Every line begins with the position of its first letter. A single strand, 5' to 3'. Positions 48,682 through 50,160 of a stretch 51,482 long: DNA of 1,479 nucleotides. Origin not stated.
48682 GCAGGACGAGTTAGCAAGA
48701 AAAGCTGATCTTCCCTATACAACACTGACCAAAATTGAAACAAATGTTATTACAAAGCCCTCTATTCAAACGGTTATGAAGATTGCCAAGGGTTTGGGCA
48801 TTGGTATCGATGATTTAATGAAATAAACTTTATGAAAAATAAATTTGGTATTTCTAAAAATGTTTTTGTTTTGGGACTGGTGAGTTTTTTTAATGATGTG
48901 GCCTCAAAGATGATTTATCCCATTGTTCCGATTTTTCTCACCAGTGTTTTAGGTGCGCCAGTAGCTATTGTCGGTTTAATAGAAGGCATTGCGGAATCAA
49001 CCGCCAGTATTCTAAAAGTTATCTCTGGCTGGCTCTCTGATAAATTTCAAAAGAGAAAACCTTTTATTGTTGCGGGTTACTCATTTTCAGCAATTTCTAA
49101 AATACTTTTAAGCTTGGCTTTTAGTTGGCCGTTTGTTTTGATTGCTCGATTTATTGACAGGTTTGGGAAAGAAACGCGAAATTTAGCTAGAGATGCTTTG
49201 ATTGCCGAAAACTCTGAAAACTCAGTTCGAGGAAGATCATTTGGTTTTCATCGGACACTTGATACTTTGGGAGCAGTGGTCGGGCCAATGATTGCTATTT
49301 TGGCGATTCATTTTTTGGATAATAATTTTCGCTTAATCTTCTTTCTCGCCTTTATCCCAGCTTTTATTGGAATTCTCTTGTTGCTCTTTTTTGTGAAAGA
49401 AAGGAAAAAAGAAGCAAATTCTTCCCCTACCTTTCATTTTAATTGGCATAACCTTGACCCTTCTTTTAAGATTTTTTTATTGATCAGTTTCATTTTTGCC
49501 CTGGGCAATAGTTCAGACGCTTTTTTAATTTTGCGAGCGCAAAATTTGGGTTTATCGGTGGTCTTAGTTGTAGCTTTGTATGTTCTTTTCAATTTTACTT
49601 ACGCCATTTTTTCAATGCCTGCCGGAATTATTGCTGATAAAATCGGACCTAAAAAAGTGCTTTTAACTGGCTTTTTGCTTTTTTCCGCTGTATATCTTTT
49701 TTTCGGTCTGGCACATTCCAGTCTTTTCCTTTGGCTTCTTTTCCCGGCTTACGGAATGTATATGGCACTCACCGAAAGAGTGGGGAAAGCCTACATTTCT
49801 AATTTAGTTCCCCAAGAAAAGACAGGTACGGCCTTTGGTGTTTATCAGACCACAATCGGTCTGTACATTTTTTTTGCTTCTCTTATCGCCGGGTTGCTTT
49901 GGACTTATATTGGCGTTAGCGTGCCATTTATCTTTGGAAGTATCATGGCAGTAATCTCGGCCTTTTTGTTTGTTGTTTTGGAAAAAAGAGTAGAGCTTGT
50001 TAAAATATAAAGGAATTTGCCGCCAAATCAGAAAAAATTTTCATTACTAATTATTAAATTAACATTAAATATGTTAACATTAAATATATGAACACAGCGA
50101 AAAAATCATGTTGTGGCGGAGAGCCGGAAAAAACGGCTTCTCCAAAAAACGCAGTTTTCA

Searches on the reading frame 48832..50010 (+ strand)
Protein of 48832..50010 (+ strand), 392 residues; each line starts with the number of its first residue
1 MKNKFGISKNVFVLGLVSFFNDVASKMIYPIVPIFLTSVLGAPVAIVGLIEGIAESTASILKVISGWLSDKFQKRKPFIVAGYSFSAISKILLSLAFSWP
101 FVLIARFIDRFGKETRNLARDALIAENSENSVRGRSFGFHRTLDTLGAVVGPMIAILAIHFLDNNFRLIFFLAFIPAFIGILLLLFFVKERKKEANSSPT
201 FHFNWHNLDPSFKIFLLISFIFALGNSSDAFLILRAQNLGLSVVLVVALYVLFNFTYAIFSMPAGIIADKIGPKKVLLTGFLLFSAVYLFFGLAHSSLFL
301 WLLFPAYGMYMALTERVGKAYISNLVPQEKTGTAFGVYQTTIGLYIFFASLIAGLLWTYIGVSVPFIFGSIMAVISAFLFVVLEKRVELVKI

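Call 32: search_protein_families(library=pfam, proteins=[window:48832-50010:+], max_evalue=0.001)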
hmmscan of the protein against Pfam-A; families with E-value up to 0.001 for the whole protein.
window:48832-50010:+ (392 aa): 4 families
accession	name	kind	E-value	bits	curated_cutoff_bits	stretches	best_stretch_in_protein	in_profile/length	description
PF07690.21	MFS_1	-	1.1e-47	163.1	33.4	2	15-224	2-216/347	Major Facilitator Superfamily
PF00083.30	Sugar_tr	-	3.2e-13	49.8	22.3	1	58-187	59-191/452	Sugar (and other) transporter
PF12832.13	MFS_1_like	-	6.5e-11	42.3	25.2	1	27-367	17-372/373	MFS_1 like family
PF05977.19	MFS_3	-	0.00013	21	27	0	257-379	58-187/524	Transmembrane secretion effector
